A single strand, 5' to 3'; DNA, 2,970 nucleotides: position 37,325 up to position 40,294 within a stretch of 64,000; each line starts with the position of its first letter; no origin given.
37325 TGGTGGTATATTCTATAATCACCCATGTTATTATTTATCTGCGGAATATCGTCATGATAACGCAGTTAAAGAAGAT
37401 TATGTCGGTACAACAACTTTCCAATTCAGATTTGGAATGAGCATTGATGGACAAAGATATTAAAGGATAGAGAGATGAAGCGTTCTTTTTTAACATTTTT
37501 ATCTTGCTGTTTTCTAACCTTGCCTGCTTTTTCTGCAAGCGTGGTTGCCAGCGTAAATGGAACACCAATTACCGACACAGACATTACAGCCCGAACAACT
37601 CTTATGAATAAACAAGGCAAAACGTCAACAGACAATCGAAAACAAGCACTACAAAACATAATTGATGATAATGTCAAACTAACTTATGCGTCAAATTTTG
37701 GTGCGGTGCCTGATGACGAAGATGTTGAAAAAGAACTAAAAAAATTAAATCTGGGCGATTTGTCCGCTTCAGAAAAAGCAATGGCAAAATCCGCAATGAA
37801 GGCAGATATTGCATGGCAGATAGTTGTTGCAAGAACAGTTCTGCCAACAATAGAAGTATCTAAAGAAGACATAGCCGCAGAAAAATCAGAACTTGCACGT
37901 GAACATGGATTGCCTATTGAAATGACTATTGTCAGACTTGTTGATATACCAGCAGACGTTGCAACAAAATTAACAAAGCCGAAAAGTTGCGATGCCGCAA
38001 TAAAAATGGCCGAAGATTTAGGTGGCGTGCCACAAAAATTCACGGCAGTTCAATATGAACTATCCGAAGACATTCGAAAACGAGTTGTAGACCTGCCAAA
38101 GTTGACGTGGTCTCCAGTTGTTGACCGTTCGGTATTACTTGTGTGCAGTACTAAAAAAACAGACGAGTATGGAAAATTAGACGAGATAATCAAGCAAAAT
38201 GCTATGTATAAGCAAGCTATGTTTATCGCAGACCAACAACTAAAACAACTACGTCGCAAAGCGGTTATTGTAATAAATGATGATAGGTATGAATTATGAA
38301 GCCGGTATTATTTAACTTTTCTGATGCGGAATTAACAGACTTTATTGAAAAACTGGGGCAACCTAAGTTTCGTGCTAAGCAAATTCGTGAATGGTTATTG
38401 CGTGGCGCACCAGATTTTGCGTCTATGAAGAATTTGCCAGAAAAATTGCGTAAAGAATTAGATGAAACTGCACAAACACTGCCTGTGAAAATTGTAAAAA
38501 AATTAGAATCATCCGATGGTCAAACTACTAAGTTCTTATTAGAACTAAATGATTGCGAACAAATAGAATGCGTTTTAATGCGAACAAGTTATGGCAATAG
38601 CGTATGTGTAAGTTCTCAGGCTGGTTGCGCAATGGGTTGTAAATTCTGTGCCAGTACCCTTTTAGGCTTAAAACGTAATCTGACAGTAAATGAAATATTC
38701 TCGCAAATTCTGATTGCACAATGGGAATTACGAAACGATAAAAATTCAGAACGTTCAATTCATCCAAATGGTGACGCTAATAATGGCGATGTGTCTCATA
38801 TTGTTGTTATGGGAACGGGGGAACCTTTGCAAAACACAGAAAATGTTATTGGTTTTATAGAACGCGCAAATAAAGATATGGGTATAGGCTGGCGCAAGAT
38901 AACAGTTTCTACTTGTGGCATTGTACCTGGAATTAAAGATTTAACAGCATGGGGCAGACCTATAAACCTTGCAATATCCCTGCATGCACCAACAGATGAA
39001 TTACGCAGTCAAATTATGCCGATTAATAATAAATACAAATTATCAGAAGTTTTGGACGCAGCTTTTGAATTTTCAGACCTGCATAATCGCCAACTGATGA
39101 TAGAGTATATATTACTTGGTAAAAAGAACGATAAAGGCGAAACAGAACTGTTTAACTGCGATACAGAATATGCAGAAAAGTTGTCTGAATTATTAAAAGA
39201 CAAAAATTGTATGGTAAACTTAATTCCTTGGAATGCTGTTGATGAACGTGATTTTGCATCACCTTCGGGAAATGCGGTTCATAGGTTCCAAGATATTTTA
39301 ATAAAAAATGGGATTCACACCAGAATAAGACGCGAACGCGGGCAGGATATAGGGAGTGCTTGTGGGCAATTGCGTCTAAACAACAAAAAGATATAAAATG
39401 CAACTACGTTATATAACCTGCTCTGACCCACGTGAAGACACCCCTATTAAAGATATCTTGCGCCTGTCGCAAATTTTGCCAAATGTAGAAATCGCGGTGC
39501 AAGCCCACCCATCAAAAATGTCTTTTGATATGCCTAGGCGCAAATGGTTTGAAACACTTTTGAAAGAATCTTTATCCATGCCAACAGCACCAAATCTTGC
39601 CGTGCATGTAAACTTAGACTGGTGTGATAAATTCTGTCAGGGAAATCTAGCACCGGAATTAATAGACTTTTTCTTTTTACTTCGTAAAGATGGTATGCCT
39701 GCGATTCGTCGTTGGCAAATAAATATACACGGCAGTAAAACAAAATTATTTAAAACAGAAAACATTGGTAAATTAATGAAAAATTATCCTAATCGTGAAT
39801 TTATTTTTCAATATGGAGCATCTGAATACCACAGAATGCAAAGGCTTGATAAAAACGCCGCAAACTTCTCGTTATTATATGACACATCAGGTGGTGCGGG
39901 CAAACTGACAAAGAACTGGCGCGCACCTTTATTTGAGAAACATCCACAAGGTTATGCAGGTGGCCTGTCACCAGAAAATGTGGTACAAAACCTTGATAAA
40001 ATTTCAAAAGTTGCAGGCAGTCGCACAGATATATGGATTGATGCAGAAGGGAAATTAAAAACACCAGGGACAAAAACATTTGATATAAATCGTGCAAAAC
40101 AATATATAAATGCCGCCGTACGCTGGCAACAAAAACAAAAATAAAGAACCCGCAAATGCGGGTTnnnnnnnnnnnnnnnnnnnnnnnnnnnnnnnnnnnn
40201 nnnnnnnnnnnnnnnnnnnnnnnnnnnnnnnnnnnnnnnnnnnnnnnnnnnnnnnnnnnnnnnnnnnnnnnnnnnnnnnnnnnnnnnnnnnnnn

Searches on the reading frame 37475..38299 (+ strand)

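Call 26: search_protein_families(library=pfam, proteins=[window:37475-38299:+], max_evalue=0.00001)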
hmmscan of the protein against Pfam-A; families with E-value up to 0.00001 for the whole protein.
window:37475-38299:+ (274 aa): 0 families

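Call 70: search_protein_families(library=pfam, proteins=[window:37475-38299:+], max_evalue=0.01)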
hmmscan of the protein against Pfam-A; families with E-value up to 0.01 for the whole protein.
window:37475-38299:+ (274 aa): 2 families
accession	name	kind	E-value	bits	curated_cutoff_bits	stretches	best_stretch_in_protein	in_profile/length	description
PF13624.11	SurA_N_3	-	0.00072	19.9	27.2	1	20-91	37-120/162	SurA-like N-terminal domain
PF13623.11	SurA_N_2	-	0.0029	17.9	28.5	0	20-90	39-121/145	SurA-like N-terminal domain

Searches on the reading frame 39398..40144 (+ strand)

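Call 26: search_protein_families(library=pfam, proteins=[window:39398-40144:+], max_evalue=0.00001)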
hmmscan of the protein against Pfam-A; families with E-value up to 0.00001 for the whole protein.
window:39398-40144:+ (248 aa): 0 families

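Call 70: search_protein_families(library=pfam, proteins=[window:39398-40144:+], max_evalue=0.01)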
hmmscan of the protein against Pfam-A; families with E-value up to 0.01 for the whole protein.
window:39398-40144:+ (248 aa): 1 family
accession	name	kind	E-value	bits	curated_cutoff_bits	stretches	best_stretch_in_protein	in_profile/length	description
PF00697.28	PRAI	-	0.0049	17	22.7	1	132-205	96-167/193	N-(5'phosphoribosyl)anthranilate (PRA) isomerase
